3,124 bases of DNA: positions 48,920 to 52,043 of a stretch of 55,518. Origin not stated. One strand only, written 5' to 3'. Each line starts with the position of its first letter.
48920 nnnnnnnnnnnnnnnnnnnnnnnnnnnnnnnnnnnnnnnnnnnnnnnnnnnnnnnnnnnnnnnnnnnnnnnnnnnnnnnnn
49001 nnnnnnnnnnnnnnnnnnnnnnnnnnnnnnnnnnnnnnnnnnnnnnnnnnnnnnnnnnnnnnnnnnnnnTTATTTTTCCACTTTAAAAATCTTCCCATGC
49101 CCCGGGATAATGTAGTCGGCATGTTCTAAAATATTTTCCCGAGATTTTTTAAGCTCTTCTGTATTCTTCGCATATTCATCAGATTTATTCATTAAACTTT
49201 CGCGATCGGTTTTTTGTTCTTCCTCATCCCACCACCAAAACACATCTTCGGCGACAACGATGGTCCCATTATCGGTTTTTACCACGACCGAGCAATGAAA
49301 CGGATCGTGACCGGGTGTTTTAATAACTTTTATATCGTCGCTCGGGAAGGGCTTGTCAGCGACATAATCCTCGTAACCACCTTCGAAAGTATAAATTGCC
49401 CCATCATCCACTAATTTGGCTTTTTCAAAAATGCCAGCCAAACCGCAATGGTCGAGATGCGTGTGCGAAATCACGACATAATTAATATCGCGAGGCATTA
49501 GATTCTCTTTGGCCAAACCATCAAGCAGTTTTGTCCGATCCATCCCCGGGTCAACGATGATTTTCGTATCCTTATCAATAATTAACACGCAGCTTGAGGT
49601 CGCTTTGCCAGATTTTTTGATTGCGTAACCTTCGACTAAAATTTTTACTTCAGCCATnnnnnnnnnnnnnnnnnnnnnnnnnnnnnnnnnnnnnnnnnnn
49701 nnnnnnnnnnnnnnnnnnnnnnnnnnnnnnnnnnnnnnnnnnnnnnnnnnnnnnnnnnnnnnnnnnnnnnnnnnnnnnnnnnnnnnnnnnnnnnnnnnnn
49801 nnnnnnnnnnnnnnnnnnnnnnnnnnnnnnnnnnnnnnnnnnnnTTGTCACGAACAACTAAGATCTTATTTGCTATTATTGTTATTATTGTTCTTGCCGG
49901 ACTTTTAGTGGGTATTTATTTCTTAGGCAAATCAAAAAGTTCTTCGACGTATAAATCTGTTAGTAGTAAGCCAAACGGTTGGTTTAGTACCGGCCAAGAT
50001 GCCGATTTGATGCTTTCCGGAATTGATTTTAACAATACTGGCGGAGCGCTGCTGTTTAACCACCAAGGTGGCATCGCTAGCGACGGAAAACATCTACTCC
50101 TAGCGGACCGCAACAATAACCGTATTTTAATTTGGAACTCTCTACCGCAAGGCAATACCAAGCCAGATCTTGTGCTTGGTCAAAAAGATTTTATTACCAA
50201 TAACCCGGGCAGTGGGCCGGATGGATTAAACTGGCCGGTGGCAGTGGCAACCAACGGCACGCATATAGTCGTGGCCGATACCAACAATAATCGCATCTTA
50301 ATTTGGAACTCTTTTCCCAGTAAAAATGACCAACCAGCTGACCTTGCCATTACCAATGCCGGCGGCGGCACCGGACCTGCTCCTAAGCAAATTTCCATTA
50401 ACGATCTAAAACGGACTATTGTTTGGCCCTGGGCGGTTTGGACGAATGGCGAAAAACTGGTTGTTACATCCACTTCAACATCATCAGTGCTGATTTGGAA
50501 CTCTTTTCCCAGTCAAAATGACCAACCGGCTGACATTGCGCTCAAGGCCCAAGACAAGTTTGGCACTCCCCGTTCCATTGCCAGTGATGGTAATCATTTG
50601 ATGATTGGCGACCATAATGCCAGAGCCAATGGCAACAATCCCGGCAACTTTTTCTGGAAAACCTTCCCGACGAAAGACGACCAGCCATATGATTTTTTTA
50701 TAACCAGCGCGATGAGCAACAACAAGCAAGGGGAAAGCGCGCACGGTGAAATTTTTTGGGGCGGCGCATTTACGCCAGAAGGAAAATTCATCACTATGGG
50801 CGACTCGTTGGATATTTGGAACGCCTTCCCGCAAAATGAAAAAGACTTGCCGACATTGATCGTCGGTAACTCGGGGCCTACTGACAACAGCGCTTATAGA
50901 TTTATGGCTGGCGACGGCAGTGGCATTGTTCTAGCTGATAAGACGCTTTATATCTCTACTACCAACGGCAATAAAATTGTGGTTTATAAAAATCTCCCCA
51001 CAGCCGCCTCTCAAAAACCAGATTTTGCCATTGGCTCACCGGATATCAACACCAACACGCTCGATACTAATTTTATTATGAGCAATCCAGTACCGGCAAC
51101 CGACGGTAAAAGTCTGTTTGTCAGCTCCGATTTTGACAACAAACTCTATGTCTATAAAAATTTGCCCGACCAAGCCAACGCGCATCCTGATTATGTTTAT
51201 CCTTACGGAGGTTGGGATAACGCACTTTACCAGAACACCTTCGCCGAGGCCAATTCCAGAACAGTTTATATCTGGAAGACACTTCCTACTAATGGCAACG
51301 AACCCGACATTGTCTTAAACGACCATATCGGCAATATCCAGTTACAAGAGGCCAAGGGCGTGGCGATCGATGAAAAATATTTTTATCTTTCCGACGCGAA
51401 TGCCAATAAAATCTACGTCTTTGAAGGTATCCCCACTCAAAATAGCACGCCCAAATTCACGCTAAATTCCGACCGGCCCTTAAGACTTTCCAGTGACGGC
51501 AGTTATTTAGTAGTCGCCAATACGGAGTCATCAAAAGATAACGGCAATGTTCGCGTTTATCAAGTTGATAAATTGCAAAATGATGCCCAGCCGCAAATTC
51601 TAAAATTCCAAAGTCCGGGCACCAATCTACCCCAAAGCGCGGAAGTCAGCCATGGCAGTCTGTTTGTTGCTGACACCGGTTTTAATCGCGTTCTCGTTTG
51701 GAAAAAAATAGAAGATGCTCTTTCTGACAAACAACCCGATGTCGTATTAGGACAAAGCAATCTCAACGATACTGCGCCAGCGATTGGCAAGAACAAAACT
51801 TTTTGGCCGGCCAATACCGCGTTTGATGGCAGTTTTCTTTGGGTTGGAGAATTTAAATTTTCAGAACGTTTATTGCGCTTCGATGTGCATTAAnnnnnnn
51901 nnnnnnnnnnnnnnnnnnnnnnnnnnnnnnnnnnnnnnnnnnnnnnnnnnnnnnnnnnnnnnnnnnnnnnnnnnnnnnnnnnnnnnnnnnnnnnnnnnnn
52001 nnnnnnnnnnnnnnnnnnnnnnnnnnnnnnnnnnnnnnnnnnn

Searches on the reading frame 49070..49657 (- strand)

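Call 31: search_protein_families(library=pfam, proteins=[window:49070-49657:-], max_evalue=0.001)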
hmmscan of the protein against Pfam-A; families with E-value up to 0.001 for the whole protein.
window:49070-49657:- (195 aa): 3 families
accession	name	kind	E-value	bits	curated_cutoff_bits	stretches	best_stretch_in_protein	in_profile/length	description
PF00753.33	Lactamase_B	-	8.8e-15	55.6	22.7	1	21-80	6-66/196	Metallo-beta-lactamase superfamily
PF13483.12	Lactamase_B_3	-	7.2e-08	33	24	1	20-93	6-72/160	Beta-lactamase superfamily domain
PF12706.13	Lactamase_B_2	-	5.2e-06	26.6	27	1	31-79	1-53/200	Beta-lactamase superfamily domain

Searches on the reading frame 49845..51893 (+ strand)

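Call 31: search_protein_families(library=pfam, proteins=[window:49845-51893:+], max_evalue=0.001)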
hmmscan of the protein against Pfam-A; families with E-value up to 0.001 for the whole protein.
window:49845-51893:+ (682 aa): 2 families
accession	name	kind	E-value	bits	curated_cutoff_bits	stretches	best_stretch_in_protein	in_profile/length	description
PF01436.27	NHL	-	1.6e-10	40.9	20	0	128-153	1-27/28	NHL repeat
PF10282.15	Lactonase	-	9.2e-05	22.2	21.7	0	507-577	252-323/344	Lactonase, 7-bladed beta-propeller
